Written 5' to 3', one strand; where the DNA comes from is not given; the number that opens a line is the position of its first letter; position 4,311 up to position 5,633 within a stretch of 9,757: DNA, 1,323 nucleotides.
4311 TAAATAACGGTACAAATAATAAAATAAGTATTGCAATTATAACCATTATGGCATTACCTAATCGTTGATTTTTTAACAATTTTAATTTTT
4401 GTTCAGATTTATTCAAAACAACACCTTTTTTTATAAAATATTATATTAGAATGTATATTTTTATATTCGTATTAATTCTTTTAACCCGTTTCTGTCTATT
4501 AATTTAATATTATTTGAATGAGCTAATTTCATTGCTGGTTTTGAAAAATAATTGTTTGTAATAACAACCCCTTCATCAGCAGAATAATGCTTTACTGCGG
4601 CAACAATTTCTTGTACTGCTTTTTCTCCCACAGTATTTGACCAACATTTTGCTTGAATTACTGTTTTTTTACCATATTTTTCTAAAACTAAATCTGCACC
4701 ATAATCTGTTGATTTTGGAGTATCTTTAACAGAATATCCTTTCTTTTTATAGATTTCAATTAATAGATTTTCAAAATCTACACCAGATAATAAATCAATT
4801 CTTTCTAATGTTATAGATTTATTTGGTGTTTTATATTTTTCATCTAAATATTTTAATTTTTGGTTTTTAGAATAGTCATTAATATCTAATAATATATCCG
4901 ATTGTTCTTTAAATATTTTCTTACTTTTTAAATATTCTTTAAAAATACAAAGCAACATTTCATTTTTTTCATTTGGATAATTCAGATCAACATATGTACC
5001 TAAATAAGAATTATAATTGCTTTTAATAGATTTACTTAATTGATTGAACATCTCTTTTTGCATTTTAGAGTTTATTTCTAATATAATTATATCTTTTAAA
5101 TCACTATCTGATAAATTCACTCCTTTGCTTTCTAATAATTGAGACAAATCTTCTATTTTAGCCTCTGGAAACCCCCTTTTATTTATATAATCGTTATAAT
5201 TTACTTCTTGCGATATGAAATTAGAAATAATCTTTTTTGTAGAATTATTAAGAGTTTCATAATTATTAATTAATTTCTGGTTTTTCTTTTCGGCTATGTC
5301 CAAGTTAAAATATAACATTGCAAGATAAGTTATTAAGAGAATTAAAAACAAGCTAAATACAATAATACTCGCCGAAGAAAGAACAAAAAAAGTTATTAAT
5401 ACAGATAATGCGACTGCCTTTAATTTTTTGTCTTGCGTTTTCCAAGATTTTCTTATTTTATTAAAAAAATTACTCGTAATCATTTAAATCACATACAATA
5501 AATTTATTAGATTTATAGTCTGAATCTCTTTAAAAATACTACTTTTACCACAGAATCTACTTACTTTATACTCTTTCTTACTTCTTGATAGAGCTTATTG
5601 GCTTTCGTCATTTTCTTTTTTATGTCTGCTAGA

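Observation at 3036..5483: Three-gene membrane-nuclease operon in a defence-type neighbourhood; candidate uncharacterised system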

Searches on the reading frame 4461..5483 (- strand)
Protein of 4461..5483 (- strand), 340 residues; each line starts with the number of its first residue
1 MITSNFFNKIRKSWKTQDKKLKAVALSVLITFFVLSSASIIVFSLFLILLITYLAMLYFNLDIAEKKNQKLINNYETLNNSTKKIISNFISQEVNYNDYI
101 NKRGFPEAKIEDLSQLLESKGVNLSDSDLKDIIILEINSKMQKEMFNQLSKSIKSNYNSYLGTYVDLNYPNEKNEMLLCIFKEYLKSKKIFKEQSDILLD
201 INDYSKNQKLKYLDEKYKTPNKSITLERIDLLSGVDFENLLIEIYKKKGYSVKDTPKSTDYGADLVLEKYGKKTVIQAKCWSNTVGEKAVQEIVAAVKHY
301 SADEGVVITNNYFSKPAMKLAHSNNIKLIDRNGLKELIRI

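Call 3: search_protein_families(library=pfam, proteins=[window:4461-5483:-], max_evalue=0.1)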
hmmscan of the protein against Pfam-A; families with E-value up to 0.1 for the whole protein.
window:4461-5483:- (340 aa): 4 families
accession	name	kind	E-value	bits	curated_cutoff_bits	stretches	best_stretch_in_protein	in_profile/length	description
PF04471.18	Mrr_cat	-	2.8e-31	108.4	21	1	232-338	4-115/115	Restriction endonuclease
PF22722.2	NA-iREase1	-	1.2e-10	41.7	27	1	238-331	2-101/106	NACHT-associated inactive Restriction Endonuclease 1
PF13156.12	Mrr_cat_2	-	2.1e-06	28.1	22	1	243-331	12-107/127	Restriction endonuclease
PF23828.1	DUF7198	-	0.088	12.7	27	0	40-194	4-143/236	Family of unknown function (DUF7198)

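Call 4: search_protein_families(library=padloc, proteins=[window:4461-5483:-], max_evalue=0.1)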
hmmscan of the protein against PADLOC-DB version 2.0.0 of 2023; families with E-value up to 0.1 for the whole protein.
window:4461-5483:- (340 aa): 7 families
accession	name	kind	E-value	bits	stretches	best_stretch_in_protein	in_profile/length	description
PDLC00631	ZorD1|ZorD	-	1.1e-20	71.1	1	215-338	931-1060/1071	"SWI2/SNF2 helicase, Mrr-like nuclease"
PDLC00628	ZorD1|ZorD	-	9e-12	41.5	1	221-338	1015-1139/1171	"SWI2/SNF2 helicase, Mrr-like nuclease"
PDLC04819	PDC-S02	-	4.8e-11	40.5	1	206-338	169-306/334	-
PDLC04815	PDC-S02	-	7.7e-10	36.6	1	232-327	205-305/346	-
PDLC03663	mREase_IV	-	2.5e-09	34.3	1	232-339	412-524/544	Type IV methyl-directed restriction enzyme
PDLC04796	PDC-S02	-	6.2e-09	33.3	1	152-337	171-356/390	-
PDLC03657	mREase_IV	-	1.9e-07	28.7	1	225-335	165-288/317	Type IV methyl-directed restriction enzyme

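Call 5: search_protein_families(library=ncbifam, proteins=[window:4461-5483:-], max_evalue=0.1)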
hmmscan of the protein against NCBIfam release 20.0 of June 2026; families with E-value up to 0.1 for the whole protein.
window:4461-5483:- (340 aa): 0 families

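Call 6: search_protein_families(library=phrogs, proteins=[window:4461-5483:-], max_evalue=0.1)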
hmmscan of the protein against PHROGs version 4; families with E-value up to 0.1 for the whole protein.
window:4461-5483:- (340 aa): 4 families
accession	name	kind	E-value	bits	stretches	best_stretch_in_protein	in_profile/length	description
phrog_19856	-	unknown function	1.9e-14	54.8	1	235-337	74-177/192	-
phrog_33422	-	unknown function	1.2e-06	29.1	1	233-331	112-212/220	-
phrog_17577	-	DNA, RNA and nucleotide metabolism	5.2e-06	26.9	1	228-336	80-188/210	restriction endonuclease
phrog_729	-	other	0.00011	22.4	1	227-319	147-247/277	cold shock protein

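Call 8: find_encoding_contigs(protein=window:4461-5483:-, flank=10000, max_places=6)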
Protein window:4461-5483:- (340 aa): 3 contigs read that carry it; 2 places shown.
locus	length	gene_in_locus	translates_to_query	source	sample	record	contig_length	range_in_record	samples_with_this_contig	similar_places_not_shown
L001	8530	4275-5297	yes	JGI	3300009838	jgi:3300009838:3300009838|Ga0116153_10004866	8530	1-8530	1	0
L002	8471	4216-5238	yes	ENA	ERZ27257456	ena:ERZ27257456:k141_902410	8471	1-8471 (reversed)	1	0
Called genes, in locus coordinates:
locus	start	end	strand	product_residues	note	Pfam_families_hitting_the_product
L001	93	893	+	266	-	-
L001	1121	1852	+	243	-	PF00106:adh_short, PF08659:KR, PF23441:SDR, PF13561:adh_short_C2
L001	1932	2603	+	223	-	PF01209:Ubie_methyltran, PF05891:Methyltransf_PK (weak), PF07021:MetW, PF13489:Methyltransf_23, PF13847:Methyltransf_31, PF08241:Methyltransf_11, PF08242:Methyltransf_12, PF13649:Methyltransf_25, +3 more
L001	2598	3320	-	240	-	PF00702:Hydrolase, PF13419:HAD_2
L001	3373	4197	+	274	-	-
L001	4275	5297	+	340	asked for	PF04471:Mrr_cat, PF13156:Mrr_cat_2 (weak), PF22722:NA-iREase1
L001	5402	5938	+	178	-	-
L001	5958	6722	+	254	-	-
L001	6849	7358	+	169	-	PF00293:NUDIX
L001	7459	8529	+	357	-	?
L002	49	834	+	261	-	-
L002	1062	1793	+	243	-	PF00106:adh_short, PF08659:KR, PF23441:SDR, PF13561:adh_short_C2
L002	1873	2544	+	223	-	PF01209:Ubie_methyltran, PF05891:Methyltransf_PK (weak), PF07021:MetW, PF13489:Methyltransf_23, PF13847:Methyltransf_31, PF08241:Methyltransf_11, PF08242:Methyltransf_12, PF13649:Methyltransf_25, +3 more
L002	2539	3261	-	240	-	PF00702:Hydrolase, PF13419:HAD_2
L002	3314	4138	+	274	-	-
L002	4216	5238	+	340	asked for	PF04471:Mrr_cat, PF13156:Mrr_cat_2 (weak), PF22722:NA-iREase1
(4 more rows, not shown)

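Call 16: find_homologous_proteins(query=window:4461-5483:-, max_evalue=0.001)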
Query window:4461-5483:- (340 aa): 29 proteins with E <= 0.001 among 6219 candidates.
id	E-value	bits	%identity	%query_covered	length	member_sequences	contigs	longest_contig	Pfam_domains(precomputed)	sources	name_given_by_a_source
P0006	1.1e-174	598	100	84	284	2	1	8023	PF13156.13,PF22722.3,PF04471.19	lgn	-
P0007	1.4e-31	128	51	42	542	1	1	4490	PF22722.3,PF04471.19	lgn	-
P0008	2.6e-30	124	55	34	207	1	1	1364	PF13156.13,PF22722.3,PF04471.19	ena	-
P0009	6.6e-30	123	52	34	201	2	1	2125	PF13156.13,PF22722.3,PF04471.19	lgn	-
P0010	7.4e-30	123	54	34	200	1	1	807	PF13156.13,PF22722.3,PF04471.19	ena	-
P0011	9.6e-30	122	53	34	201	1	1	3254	PF13156.13,PF22722.3,PF04471.19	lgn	-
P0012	2.3e-29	121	49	38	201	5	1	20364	PF13156.13,PF22722.3,PF04471.19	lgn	-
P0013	4.8e-29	120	51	39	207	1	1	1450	PF13156.13,PF22722.3,PF04471.19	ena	-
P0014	6.4e-29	119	52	34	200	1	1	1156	PF13156.13,PF22722.3,PF04471.19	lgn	-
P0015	6.6e-29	119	58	34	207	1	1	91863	PF13156.13,PF22722.3,PF04471.19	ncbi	-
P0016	1.0e-28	119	55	34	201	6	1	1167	PF13156.13,PF22722.3,PF04471.19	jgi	-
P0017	1.4e-28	118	52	34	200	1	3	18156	PF13156.13,PF22722.3,PF04471.19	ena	-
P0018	2.0e-28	118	52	34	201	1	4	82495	PF13156.13,PF22722.3,PF04471.19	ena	-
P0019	4.2e-27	114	52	34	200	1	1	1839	PF13156.13,PF22722.3,PF04471.19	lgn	-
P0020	9.6e-27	112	50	34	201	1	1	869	PF13156.13,PF22722.3,PF04471.19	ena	-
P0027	1.4e-21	95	50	33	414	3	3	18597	PF13156.13,PF22722.3,PF04471.19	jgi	jgi:HJR/Mrr/RecB family endonuclease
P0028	1.6e-19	89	46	33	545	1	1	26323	PF22722.3,PF04471.19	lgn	-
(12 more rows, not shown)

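Call 38: find_encoding_contigs(protein=P0007, flank=10000, max_places=3)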
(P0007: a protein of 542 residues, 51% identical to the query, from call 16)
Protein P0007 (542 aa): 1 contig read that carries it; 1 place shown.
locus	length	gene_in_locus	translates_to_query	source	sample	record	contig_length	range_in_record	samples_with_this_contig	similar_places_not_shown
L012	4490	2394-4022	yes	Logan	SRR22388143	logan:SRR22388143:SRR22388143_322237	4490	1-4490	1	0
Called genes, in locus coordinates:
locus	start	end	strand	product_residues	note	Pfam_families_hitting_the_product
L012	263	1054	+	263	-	PF18144:SMODS (faint)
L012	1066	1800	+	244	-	PF20247:DUF6602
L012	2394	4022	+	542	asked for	PF04471:Mrr_cat, PF22722:NA-iREase1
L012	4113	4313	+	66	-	-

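Call 39: find_encoding_contigs(protein=P0028, flank=8000, max_places=3)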
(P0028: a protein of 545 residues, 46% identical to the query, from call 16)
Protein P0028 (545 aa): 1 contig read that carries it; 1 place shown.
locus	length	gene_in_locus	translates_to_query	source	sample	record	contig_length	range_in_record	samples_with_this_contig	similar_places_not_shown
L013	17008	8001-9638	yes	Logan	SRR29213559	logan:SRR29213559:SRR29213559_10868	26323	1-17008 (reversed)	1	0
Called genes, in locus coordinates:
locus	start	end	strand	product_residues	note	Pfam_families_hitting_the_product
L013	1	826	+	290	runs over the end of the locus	PF01547:SBP_bac_1 (faint), PF12727:PBP_like (faint), PF12849:PBP_like_2, PF13531:SBP_bac_11 (faint), PF12849:PBP_like_2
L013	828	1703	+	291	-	PF00528:BPD_transp_1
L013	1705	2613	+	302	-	PF00528:BPD_transp_1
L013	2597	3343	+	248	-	PF02463:SMC_N, PF00005:ABC_tran, PF13304:AAA_21 (weak)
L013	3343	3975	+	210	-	PF01895:PhoU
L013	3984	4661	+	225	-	PF00072:Response_reg, PF00486:Trans_reg_C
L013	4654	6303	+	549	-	PF14501:HATPase_c_5 (faint), PF13188:PAS_8 (weak), PF00512:HisKA, PF02518:HATPase_c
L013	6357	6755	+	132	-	-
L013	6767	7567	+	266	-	PF02811:PHP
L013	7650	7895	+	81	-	PF02604:PhdYeFM_antitox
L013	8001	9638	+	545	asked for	PF04471:Mrr_cat, PF22722:NA-iREase1 (faint)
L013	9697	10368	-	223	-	PF19700:DUF6198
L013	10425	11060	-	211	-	PF02502:LacAB_rpiB, PF12408:DUF3666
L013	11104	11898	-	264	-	PF23441:SDR (weak), PF00106:adh_short, PF08659:KR, PF13561:adh_short_C2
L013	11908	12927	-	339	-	PF00294:PfkB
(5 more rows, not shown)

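Call 40: find_encoding_contigs(protein=P0027, flank=8000, max_places=3)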
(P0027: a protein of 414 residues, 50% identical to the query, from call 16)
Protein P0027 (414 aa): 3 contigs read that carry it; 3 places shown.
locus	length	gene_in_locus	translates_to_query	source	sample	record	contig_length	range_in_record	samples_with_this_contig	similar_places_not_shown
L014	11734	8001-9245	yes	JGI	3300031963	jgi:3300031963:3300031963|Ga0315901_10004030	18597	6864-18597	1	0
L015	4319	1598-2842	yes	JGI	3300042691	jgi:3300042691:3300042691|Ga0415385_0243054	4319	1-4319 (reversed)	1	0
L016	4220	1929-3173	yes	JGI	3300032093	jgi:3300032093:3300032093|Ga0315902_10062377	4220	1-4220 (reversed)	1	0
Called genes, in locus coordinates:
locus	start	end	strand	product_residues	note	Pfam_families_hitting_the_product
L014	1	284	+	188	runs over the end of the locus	PF03079:ARD, PF07883:Cupin_2 (weak)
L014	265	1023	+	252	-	PF00702:Hydrolase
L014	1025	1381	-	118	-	-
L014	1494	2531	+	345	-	PF01594:AI-2E_transport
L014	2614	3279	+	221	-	-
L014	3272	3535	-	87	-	-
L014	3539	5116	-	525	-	-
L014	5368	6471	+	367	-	PF13776:DUF4172, PF02661:Fic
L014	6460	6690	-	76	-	-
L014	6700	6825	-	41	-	-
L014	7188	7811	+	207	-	-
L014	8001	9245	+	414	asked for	PF04471:Mrr_cat, PF13156:Mrr_cat_2 (weak), PF22722:NA-iREase1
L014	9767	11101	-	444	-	PF00817:IMS, PF11799:IMS_C, PF13438:DUF4113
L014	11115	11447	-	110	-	PF00717:Peptidase_S24 (weak)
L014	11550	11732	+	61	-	?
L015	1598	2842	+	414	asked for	PF04471:Mrr_cat, PF13156:Mrr_cat_2 (weak), PF22722:NA-iREase1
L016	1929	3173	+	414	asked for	PF04471:Mrr_cat, PF13156:Mrr_cat_2 (weak), PF22722:NA-iREase1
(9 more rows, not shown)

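Call 42: search_solved_structures(query=window:4461-5483:-, max_evalue=0.01, show_alignments=1)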
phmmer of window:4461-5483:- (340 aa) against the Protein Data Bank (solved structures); distinct sequences matched with E-value up to 0.01: 0.

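Call 79: predict_structure(alignment_id=A4)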
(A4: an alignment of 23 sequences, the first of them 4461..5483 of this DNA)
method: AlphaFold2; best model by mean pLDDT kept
length: 340 residues; sequences in the alignment: 23
mean_pLDDT: 74.4   pTM: 0.42
mean pLDDT of the five models: 74.4, 74.3, 73.6, 71.6, 70.9
residues with pLDDT >= 90: 100; 70-90: 80; 50-70: 127; < 50: 33
segments of 3 or more residues with pLDDT < 50: 164-174, 194-201
pLDDT, mean of each block of 10 residues (from residue 1): 63 62 74 75 82 84 79 72 65 58 57 67 69 65 65 63 48 49 53 46 58 56 77 94 95 86 95 97 95 97 98 98 98 89
secondary structure, 60 per line:
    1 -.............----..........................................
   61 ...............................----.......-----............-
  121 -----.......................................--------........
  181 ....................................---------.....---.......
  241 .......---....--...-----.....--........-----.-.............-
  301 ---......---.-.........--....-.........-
elements in order: H2-14 H19-91 H96-102 H108-119 H126-164 H173-216 H226-230 H234-247 E251-254 E265-269 E272-279 H287-299 E304-309 H315-323 E326-329 H331-339

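Call 82: fold_search(model_id=the predicted structure, library=pdb)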
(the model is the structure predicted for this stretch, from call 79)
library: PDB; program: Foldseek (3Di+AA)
matches with E <= 10: 953; with E <= 0.001: 6
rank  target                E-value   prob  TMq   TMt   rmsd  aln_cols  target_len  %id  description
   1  4f0p_B                1.8e-05  1.00  0.24  0.19   7.9       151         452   20  MspJI Restriction Endonuclease - P31 Form (released 2012-08-08)
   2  4f0p_A                3.1e-05  1.00  0.25  0.20   7.6       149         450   19  MspJI Restriction Endonuclease - P31 Form (released 2012-08-08)
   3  4f0q_D                4.3e-05  1.00  0.24  0.19   4.1       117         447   21  MspJI Restriction Endonuclease - P21 Form (released 2012-08-08)
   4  1y88                  5.8e-05  1.00  0.27  0.48   2.7       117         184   20  Crystal Structure of Protein of Unknown Function AF1548 (released 2004-12-21)
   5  4f0p_C                3.0e-04  1.00  0.25  0.19   7.4       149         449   17  MspJI Restriction Endonuclease - P31 Form (released 2012-08-08)
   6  9u49_A                7.7e-04  1.00  0.24  0.21   4.8       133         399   15  crystal structure of Cdn1 in complex with cA4 (released 2026-02-04)
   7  8z4i_B                1.3e-03  1.00  0.24  0.22   4.9       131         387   13  crystal structure of Cdn1 in complex with cA3 (released 2026-02-04)
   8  4oc8_A                1.4e-03  1.00  0.23  0.20  10.6       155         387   17  DNA modification-dependent restriction endonuclease AspBHI (released 2014-03-19)
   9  1gef_A                1.6e-03  1.00  0.18  0.47   2.7        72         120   21  Crystal structure of the archaeal holliday junction resolvase HJC (released 2001-03-21)
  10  2eo0_B                2.0e-03  1.00  0.19  0.47   2.9        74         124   18  Crystal Structure of Holliday Junction Resolvase ST1444 (released 2007-10-02)
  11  1gef_D                2.5e-03  1.00  0.19  0.53   2.9        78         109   20  Crystal structure of the archaeal holliday junction resolvase HJC (released 2001-03-21)
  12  9g1x_E                3.5e-03  0.99  0.19  0.29  12.2       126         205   17  Yeast RNA polymerase I elongation complex stalled by an apurinic site, 11-subunit (released 2025-06-18)
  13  8gh6_A                3.7e-03  0.99  0.20  0.09   7.3       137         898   11  Bombyx mori R2 retrotransposon initiating target-primed reverse transcription (released 2023-04-05)
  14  2eo0_A                4.2e-03  1.00  0.19  0.47   2.7        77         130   19  Crystal Structure of Holliday Junction Resolvase ST1444 (released 2007-10-02)
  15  1gef_B                4.2e-03  1.00  0.20  0.53   4.7        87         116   20  Crystal structure of the archaeal holliday junction resolvase HJC (released 2001-03-21)
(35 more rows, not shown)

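Call 99: search_protein_families(library=pfam, proteins=[L017:10857-11549:+], max_evalue=0.01)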
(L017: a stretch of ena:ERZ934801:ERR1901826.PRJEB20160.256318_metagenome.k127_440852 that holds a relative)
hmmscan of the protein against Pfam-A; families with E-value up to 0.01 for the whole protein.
L017:10857-11549:+ (230 aa): 1 family
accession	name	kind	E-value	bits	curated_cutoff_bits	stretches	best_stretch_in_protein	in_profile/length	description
PF01841.26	Transglut_core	-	0.00012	22.7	23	1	87-149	42-100/108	Transglutaminase-like superfamily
